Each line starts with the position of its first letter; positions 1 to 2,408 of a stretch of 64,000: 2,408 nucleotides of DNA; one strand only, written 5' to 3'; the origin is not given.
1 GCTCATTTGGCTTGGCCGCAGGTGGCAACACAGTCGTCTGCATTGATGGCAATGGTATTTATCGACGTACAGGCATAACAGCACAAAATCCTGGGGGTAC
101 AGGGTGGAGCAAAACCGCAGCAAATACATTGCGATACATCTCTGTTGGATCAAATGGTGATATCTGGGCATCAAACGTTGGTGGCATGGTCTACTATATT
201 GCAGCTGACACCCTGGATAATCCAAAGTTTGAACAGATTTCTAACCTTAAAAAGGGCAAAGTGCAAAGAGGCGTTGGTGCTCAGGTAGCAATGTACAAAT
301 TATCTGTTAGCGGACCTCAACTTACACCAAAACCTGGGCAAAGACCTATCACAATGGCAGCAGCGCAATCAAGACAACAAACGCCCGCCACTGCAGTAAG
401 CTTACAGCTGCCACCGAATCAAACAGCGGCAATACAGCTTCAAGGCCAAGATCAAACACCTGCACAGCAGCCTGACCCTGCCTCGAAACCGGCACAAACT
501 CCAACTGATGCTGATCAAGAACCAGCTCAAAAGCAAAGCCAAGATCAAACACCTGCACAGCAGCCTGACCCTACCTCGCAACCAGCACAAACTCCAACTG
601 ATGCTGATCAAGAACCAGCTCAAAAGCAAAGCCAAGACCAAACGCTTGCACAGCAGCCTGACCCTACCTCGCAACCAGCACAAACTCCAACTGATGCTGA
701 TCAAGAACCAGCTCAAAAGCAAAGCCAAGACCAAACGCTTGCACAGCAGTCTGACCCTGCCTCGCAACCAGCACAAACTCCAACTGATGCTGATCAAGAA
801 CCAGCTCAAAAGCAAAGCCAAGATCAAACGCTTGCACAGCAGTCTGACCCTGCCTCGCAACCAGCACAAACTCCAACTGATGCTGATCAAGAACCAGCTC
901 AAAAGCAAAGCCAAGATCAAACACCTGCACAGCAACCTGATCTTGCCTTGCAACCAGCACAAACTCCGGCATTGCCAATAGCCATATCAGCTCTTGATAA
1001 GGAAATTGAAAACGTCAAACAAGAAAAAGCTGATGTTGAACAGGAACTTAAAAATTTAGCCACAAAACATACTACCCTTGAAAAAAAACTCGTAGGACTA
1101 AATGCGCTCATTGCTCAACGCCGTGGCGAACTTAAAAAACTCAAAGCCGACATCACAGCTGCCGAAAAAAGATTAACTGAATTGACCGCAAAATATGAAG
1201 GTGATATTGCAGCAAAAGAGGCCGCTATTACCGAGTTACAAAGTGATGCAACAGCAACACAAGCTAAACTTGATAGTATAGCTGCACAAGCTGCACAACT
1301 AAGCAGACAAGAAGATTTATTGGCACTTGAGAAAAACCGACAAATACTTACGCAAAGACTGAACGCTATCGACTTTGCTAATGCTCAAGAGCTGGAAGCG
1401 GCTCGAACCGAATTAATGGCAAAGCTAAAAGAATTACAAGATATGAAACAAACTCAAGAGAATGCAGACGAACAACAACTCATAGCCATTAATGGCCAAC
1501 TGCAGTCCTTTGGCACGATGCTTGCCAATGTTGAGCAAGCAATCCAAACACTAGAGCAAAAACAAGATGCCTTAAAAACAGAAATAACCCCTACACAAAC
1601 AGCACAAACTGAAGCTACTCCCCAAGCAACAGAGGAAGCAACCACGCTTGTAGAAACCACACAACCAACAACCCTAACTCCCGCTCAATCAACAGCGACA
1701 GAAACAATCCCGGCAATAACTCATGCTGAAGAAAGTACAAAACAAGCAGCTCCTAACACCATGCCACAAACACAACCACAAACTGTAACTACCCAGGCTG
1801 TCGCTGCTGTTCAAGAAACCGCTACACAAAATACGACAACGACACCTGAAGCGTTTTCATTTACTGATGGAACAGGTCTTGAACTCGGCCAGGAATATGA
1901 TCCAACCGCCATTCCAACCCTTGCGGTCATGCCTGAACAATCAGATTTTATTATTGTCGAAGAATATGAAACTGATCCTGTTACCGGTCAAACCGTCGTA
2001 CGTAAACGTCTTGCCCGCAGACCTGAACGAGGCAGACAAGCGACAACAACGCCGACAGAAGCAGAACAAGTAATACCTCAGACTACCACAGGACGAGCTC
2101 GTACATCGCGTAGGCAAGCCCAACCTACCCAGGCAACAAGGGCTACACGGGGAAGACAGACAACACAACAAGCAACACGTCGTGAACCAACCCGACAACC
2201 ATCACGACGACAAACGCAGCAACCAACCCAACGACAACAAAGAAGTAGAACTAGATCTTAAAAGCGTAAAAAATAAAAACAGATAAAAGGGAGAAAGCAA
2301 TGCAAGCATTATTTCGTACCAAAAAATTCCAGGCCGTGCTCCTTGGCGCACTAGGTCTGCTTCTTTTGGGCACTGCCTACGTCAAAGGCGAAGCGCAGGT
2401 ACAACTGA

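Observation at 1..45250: Twelve exported proteins share a 'lectin-like head, coiled-coil stalk, polycationic tail' layout: candidate undescribed surface or host-attachment system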

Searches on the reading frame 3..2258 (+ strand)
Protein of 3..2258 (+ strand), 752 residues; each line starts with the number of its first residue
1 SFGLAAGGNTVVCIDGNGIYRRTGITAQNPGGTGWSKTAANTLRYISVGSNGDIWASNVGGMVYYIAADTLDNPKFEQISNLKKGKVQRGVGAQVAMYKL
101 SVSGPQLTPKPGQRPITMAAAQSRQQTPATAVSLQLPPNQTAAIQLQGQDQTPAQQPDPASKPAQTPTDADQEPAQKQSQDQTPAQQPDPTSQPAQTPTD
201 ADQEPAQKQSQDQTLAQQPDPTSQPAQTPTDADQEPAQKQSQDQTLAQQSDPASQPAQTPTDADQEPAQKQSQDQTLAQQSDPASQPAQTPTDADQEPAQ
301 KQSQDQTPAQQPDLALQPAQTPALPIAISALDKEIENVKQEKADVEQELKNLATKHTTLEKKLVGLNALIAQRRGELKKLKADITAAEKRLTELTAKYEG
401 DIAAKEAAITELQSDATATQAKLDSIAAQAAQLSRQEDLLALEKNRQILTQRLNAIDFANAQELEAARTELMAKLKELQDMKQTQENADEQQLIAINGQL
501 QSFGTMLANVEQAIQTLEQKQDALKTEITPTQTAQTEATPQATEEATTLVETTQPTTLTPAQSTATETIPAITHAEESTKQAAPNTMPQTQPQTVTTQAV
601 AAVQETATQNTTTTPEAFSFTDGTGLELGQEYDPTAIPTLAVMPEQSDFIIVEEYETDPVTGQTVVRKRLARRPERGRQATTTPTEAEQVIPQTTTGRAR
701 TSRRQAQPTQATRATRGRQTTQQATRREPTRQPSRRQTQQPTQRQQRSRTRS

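Call 4: search_protein_families(library=pfam, proteins=[window:3-2258:+], max_evalue=0.01)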
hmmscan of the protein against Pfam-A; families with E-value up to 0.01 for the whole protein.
window:3-2258:+ (752 aa): 2 families
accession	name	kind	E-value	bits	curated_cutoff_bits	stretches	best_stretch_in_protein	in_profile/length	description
PF06462.18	Hyd_WA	-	5.8e-06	26.4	21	1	12-36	5-28/30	Propeller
PF19193.6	Tectonin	-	0.00018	21.5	30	0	11-39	167-196/216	Tectonin domain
